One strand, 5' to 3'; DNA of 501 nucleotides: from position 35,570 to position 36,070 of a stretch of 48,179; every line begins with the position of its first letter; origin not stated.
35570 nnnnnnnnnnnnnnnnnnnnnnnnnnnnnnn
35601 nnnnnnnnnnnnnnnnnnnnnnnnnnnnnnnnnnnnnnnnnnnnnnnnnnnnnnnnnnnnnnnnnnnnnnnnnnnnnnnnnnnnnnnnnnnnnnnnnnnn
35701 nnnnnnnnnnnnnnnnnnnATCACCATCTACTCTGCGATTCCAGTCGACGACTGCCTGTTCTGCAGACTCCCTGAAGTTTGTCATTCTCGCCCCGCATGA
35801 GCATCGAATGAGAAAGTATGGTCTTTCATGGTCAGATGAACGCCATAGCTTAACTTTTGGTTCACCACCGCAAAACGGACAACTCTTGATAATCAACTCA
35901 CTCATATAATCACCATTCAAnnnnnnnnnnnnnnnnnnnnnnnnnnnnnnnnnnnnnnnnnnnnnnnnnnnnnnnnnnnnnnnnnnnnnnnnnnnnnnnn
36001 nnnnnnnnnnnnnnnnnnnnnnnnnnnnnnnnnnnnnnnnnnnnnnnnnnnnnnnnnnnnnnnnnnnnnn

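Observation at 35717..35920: Second Lar-family-like zinc-ribbon protein in the early leftward unit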

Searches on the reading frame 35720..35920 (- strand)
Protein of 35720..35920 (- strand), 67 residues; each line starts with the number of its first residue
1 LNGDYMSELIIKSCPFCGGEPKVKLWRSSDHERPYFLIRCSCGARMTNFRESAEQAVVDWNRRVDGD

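Call 3: search_protein_families(library=pfam, proteins=[window:35720-35920:-], max_evalue=10)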
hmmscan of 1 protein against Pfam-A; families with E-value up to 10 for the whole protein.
seq(67 aa): 2 families
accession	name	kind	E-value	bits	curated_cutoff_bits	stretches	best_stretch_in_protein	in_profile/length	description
PF14354.12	Lar_restr_allev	-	2.7e-10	40.8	28.6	1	11-63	3-57/58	Restriction alleviation protein Lar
PF24859.1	FdhE_central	-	0.04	14.5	27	1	14-41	2-29/39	FdhE, central domain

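Call 4: search_protein_families(library=phrogs, proteins=[window:35720-35920:-], max_evalue=1)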
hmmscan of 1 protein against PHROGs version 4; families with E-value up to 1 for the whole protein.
seq(67 aa): 7 families
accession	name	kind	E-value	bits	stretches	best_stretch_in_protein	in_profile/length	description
phrog_599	-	moron, auxiliary metabolic gene and host takeover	9.7e-11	43.3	1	6-64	69-127/262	Lar-like restriction alleviation protein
phrog_19812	-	unknown function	1.4e-08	36.2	1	6-67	1-55/138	-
phrog_38103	-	moron, auxiliary metabolic gene and host takeover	4.8e-05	24.4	1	11-65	4-55/133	Lar-like restriction alleviation protein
phrog_32442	-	unknown function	0.0055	18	1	2-29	2-27/106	-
phrog_6422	-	moron, auxiliary metabolic gene and host takeover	0.023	16.1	1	6-54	25-70/120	Lar-like restriction alleviation protein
phrog_4030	-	unknown function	0.096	13.8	1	5-20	60-76/85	-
phrog_5419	-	unknown function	0.24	12.9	1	25-57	69-101/109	-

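Call 5: search_protein_families(library=ncbifam, proteins=[window:35720-35920:-], max_evalue=10)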
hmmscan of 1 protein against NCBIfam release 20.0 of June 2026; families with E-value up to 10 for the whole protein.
seq(67 aa): 4 families
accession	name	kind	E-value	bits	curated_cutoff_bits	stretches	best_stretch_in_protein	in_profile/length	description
TIGR03655.1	anti_R_Lar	subfamily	5.6e-11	42.6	39.6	1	11-63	1-54/55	Lar family restriction alleviation protein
NF007260.0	PRK09710.1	equivalog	0.0012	19.5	113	1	11-66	6-56/64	type I toxin-antitoxin system endodeoxyribonuclease toxin RalR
NF001638.0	PRK00418.1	equivalog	0.061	13.1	83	1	6-41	2-34/65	DNA gyrase inhibitor YacG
NF033497.1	rubre_like_arch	subfamily_domain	0.1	12.3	32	1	13-20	18-25/34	rubrerythrin-like domain-containing protein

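Call 14: search_dna_similar(query=window:35720-35905:-, collection=phages, mode=protein, max_rows=40, rows=spread, max_evalue=0.001)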
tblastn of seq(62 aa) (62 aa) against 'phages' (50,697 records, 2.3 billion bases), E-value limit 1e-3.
Records with a match: 11; places in all: 11; records where one place covers at least 80% of the query: 11.
Best place of each record, by identity: 95-99% 2; 90-95% 6; 80-90% 2; <60% 1.
By first word of the organism name: Salmonella 9; Escherichia 1; Ochrobactrum 1.
By host as written in the record: Salmonella enterica subsp. enterica serovar Typhimurium 2; Salmonella enterica subsp. enterica serovar Enteritidis 2; Klebsiella pneumoniae 2; Salmonella enterica subsp. enterica serovar Typhimurium ATCC 13311 1; Salmonella sp. LST3 1; Salmonella enterica subsp. enterica serovar Kentucky 1; Escherichia coli O157:H7 ATCC 43895 1; Ochrobactrum sp. POC9 1.
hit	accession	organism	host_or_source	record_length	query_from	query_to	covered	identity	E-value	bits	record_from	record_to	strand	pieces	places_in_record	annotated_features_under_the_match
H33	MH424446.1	Salmonella virus VSt472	Salmonella enterica subsp. enterica ...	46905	1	61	98%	98.4%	3e-35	129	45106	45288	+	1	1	restriction alleviation protein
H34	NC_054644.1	Salmonella virus VSt472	Salmonella enterica subsp. enterica ...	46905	1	61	98%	98.4%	3e-35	129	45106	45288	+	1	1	Lar-like restriction alleviation protein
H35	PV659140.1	Salmonella phage vB_StyS_KFSST1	Salmonella enterica subsp. enterica ...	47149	1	61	98%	90.2%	3e-32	120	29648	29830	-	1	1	Lar-like restriction alleviation protein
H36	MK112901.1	Salmonella virus KFS-SE2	Salmonella enterica subsp. enterica ...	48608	1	61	98%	90.2%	3e-32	120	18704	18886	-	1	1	none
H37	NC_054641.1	Salmonella virus KFS-SE2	Salmonella enterica subsp. enterica ...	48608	1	61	98%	90.2%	3e-32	120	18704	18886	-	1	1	none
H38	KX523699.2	Salmonella phage IME207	Klebsiella pneumoniae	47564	1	61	98%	90.2%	6e-32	120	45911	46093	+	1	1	hypothetical protein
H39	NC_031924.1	Salmonella phage IME207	Klebsiella pneumoniae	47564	1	61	98%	90.2%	6e-32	120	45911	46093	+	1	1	Lar-like restriction alleviation protein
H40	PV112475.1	Salmonella phage LPST49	Salmonella sp. LST3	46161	1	61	98%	90.2%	1e-31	119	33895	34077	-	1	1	hypothetical protein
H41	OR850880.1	Salmonella phage S.Kent 1-2-1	Salmonella enterica subsp. enterica ...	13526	1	62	100%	87.1%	1e-31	119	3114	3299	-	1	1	record has no annotation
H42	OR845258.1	Escherichia phage ECO95 1-6-1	Escherichia coli O157:H7 ATCC 43895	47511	1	62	100%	87.1%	1e-31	119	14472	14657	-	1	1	record has no annotation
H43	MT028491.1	Ochrobactrum phage vB_OspM_OC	Ochrobactrum sp. POC9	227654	1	59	95%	40.0%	4e-4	41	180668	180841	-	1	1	restriction alleviation protein, Lar family | hypothetical protein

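Call 17: find_homologous_proteins(query=window:35720-35905:-, max_evalue=0.001)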
Query seq(62 aa) (62 aa): 1 proteins with E <= 0.001 among 1 candidates.
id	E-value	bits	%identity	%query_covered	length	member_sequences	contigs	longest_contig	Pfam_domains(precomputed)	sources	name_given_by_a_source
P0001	3.2e-21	92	70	92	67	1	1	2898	PF14354.14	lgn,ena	-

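Call 18: search_solved_structures(query=window:35720-35905:-, max_evalue=10, show_alignments=2)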
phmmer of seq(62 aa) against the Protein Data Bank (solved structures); distinct sequences matched with E-value up to 10: 2.
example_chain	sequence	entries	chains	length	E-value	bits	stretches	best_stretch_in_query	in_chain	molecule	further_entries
2nb9_A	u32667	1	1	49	0.58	13.6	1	8-53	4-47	Uncharacterized protein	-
7v5f_A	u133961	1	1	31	0.65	13.5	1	3-20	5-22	Wisotide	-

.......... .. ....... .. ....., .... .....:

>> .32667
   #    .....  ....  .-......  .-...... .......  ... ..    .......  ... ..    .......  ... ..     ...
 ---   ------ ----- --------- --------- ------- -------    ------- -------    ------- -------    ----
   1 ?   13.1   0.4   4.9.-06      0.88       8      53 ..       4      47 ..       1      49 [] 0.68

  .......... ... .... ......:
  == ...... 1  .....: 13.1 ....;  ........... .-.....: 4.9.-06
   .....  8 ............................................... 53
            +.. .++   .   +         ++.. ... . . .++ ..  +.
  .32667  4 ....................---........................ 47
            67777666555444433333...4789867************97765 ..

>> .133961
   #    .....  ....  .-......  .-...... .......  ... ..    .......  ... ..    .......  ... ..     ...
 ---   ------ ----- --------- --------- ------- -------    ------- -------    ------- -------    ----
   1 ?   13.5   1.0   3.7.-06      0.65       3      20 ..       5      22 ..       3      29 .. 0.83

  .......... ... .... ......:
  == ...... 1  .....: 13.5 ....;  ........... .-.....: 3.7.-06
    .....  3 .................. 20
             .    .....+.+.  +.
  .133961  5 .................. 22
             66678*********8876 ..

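Call 29: predict_structure(protein=window:35720-35905:-)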
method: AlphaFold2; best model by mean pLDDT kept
length: 62 residues; sequences in the alignment: 1
mean_pLDDT: 86.3   pTM: 0.68
mean pLDDT of the five models: 86.3, 85.3, 80.4, 65.3, 55.7
residues with pLDDT >= 90: 34; 70-90: 22; 50-70: 6; < 50: 0
segments of 3 or more residues with pLDDT < 50: none
pLDDT, mean of each block of 10 residues (from residue 1): 82 93 76 93 86 90 73
secondary structure, 60 per line:
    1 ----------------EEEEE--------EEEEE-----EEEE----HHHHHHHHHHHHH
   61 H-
elements in order: E17-21 E30-34 E40-43 H48-61

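Call 32: search_protein_representatives(protein=window:35720-35905:-)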
Query: 62 residues. Proteins with E-value up to 0.001 (for the whole library): 462; up to 1e-10: 3; up to 1e-30: 0. The best 150 are listed.
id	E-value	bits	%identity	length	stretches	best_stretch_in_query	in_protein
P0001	1.0e-21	91.8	72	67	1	6-60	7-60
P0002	2.6e-14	68.4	42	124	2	5-60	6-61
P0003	1.7e-11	59.5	23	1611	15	19-45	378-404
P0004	1.6e-10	56.5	40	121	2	3-60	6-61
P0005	9.9e-10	53.9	40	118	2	6-58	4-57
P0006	3.1e-09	52.4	31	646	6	5-30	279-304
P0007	6.8e-09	51.3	38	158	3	6-59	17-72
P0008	1.0e-08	50.7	41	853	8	14-37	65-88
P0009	1.4e-08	50.3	37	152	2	6-59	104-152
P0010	2.4e-08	49.6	39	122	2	1-59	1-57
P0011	2.5e-08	49.5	34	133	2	6-60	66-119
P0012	3.3e-08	49.1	44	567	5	12-33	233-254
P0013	3.4e-08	49.1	41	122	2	6-59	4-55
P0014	4.6e-08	48.7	39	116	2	6-61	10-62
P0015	1.0e-07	47.6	33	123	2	6-59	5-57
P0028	3.0e-07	46.1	33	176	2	6-58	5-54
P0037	1.1e-06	44.4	32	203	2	6-61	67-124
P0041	1.4e-06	44.0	34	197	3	6-58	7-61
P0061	5.5e-06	42.1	36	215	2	2-58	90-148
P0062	5.8e-06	42.0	32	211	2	4-58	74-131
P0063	6.2e-06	42.0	44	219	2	6-59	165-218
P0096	2.2e-05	40.2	44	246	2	7-60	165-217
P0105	2.6e-05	40.0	33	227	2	6-60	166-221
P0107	2.6e-05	40.0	39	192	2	8-59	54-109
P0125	3.8e-05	39.5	35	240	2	6-60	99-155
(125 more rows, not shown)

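Call 35: fold_search(model_id=the predicted structure, library=pdb)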
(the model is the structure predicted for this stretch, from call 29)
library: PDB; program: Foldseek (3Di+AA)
matches with E <= 10: 800; with E <= 0.001: 0
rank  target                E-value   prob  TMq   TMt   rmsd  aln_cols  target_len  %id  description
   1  6n2u                  1.5e-01  0.51  0.38  0.35  11.7        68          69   15  IL-8 Structure from Bacterial Expression Source (released 2019-11-20)
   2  4xdx                  1.5e-01  0.51  0.38  0.35  11.9        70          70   14  The crystal structure of soluble human interleukin 8 expressed in Pichia pastoris (released 2015-12-23)
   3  1il8_A                1.7e-01  0.60  0.41  0.37   9.7        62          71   19  THREE-DIMENSIONAL STRUCTURE OF INTERLEUKIN 8 IN SOLUTION (released 1991-01-15)
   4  1icw_B                2.0e-01  0.72  0.39  0.37   7.4        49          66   16  INTERLEUKIN-8, MUTANT WITH GLU 38 REPLACED BY CYS AND CYS 50 REPLACED BY ALA (released 1997-03-12)
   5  1qe6_C                2.4e-01  0.51  0.40  0.38  11.4        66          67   17  INTERLEUKIN-8 WITH AN ADDED DISULFIDE BETWEEN RESIDUES 5 AND 33 (L5C/H33C) (released 2000-03-22)
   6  5wdz_MODEL_1_A        2.5e-01  0.51  0.38  0.37   8.1        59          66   19  Structure of monomeric Interleukin-8 (1-66) (released 2017-11-29)
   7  1icw_A                2.9e-01  0.57  0.37  0.35   7.6        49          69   18  INTERLEUKIN-8, MUTANT WITH GLU 38 REPLACED BY CYS AND CYS 50 REPLACED BY ALA (released 1997-03-12)
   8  9f91_I                3.1e-01  0.20  0.28  0.26   7.8        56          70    7  Crystal structure of a designed Respiratory Syncytial Virus immunogen in complex with RSV90 fab (released 2025-05-21)
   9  8xwn_D                3.3e-01  0.54  0.37  0.32   6.7        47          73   19  Structure of CXCR2 bound to CXCL8 (Ligand-receptor focused map) (released 2025-01-15)
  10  8xwn_E                3.5e-01  0.60  0.39  0.37   6.8        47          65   17  Structure of CXCR2 bound to CXCL8 (Ligand-receptor focused map) (released 2025-01-15)
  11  1dol                  3.7e-01  0.66  0.40  0.36   6.6        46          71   11  MONOCYTE CHEMOATTRACTANT PROTEIN 1, I-FORM (released 1997-03-12)
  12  7v6b_B                3.7e-01  0.60  0.42  0.19   3.5        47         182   17  Structure of the Dicer-2-R2D2 heterodimer (released 2022-03-23)
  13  8fj3_B                3.9e-01  0.30  0.30  0.29   7.0        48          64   12  Crystal Structure of the Tick Evasin EVA-AAM1001 Complexed to Human Chemokine CCL7(Y13A) (released 2023-03-29)
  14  7v6c_B                4.7e-01  0.54  0.41  0.14   3.6        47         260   17  Structure of the Dicer-2-R2D2 heterodimer bound to small RNA duplex (released 2022-03-23)
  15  8ic0_F                4.7e-01  0.30  0.39  0.36  10.9        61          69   20  Cryo-EM structure of CXCL8 bound C-X-C chemokine receptor 1 in complex with Gi heterotrimer (released 2023-07-19)
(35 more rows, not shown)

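Call 42: get_annotated_region(hit=H35, flank=1500)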
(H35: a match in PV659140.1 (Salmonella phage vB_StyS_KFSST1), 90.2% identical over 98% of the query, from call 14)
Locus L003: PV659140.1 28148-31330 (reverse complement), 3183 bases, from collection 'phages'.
description: Salmonella phage vB_StyS_KFSST1, complete genome.
organism: Salmonella phage vB_StyS_KFSST1 (NCBI taxid 3424872)
taxonomy: Viruses
host: Salmonella enterica subsp. enterica serovar Typhimurium ATCC 13311; source: poultry processing wastewater; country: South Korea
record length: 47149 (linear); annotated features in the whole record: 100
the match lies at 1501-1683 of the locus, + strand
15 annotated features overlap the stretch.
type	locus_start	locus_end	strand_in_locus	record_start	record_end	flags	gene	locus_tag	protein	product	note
CDS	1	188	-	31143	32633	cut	-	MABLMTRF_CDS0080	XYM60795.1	DNA primase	-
CDS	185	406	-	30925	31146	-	-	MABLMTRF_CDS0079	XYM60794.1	hypothetical protein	-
CDS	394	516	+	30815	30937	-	-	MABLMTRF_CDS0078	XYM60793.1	hypothetical protein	-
CDS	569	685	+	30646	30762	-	-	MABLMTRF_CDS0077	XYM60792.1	hypothetical protein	-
CDS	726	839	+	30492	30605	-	-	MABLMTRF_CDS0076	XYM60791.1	hypothetical protein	-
CDS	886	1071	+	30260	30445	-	-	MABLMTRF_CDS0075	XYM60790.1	hypothetical protein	-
CDS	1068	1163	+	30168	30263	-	-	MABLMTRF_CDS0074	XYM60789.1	hypothetical protein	-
CDS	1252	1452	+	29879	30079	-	-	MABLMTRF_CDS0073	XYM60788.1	hypothetical protein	-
CDS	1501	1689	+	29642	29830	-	-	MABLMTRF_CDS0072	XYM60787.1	Lar-like restriction alleviation protein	-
CDS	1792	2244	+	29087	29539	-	-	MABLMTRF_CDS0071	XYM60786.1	hypothetical protein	-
CDS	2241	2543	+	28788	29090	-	-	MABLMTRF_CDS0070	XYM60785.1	hypothetical protein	-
CDS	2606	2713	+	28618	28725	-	-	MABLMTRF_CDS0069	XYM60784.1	hypothetical protein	-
CDS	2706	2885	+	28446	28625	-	-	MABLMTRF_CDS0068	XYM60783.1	hypothetical protein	-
CDS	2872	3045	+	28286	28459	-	-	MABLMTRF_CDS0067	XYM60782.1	hypothetical protein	-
CDS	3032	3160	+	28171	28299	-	-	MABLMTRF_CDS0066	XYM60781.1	hypothetical protein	-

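Call 43: get_annotated_region(hit=H39, flank=1500)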
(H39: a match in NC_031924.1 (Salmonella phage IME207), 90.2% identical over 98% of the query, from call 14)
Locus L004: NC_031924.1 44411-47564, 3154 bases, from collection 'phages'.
description: Salmonella phage IME207, complete genome.
organism: Salmonella phage IME207 (NCBI taxid 1873985)
taxonomy: Viruses; Duplodnaviria; Heunggongvirae; Uroviricota; Caudoviricetes; Shuimuvirus; Shuimuvirus IME207
host: Klebsiella pneumoniae; source: sewage; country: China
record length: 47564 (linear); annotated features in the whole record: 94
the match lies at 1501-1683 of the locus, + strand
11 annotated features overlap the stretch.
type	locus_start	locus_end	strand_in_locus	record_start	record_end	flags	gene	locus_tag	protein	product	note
CDS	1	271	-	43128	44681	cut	-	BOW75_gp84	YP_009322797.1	DNA helicase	-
CDS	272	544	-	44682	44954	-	-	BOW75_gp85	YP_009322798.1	hypothetical protein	-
CDS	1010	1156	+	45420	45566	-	-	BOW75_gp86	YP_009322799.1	hypothetical protein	-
CDS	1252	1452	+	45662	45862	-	-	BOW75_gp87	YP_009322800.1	hypothetical protein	-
CDS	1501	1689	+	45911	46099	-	-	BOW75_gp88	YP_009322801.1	Lar-like restriction alleviation protein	-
CDS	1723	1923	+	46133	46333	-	-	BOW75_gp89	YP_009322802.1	hypothetical protein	-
CDS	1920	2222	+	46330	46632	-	-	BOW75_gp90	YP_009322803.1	hypothetical protein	-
CDS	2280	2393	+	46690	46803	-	-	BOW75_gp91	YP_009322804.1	hypothetical protein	-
CDS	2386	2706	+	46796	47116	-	-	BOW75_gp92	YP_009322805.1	hypothetical protein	-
CDS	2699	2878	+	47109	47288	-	-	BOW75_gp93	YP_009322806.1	hypothetical protein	-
CDS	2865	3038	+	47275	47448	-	-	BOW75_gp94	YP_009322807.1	hypothetical protein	-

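Call 44: get_annotated_region(hit=H40, flank=1500)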
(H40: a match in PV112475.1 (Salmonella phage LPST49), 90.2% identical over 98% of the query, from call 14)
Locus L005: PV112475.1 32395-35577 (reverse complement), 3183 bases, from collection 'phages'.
description: Salmonella phage LPST49, complete genome.
organism: Salmonella phage LPST49 (NCBI taxid 3400897)
taxonomy: Viruses; Duplodnaviria; Heunggongvirae; Uroviricota; Caudoviricetes
host: Salmonella sp. LST3; source: Keqian duck house; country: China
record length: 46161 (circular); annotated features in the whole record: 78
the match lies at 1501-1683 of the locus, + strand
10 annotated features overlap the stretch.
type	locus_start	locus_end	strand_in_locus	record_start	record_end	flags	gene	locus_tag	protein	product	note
CDS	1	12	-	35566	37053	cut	-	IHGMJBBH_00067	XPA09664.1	hypothetical protein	-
CDS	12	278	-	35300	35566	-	-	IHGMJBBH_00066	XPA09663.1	hypothetical protein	-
CDS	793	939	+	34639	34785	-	-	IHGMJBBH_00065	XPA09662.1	hypothetical protein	-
CDS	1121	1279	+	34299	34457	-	-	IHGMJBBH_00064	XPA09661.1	hypothetical protein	-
CDS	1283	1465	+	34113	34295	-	-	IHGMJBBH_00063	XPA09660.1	hypothetical protein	-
CDS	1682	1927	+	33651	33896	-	-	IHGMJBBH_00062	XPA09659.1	hypothetical protein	-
CDS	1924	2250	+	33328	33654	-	-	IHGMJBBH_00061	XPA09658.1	hypothetical protein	-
CDS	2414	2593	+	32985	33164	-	-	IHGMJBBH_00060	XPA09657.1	hypothetical protein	-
CDS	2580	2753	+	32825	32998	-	-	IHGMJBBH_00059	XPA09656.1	hypothetical protein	-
CDS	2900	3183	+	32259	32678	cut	-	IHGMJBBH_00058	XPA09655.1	hypothetical protein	-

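Call 45: get_annotated_region(hit=H42, flank=1500)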
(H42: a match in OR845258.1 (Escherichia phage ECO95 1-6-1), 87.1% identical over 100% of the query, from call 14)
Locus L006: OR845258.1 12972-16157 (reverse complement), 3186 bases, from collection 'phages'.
description: UNVERIFIED_ORG: Escherichia phage ECO95 1-6-1 clone NODE_2_length_47511_cov_4027.730678 genomic sequence.
organism: Escherichia phage ECO95 1-6-1 (NCBI taxid 3113834)
taxonomy: Viruses
host: Escherichia coli O157:H7 ATCC 43895; source: wastewater; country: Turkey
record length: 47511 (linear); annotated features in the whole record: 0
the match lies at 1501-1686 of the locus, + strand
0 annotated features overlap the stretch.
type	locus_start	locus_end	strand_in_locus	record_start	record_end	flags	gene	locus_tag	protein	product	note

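Call 57: find_encoding_contigs(protein=window:35720-35905:-, flank=4000, max_places=4)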
Protein seq(62 aa) (62 aa): no gene with exactly this product is on record in the collection.
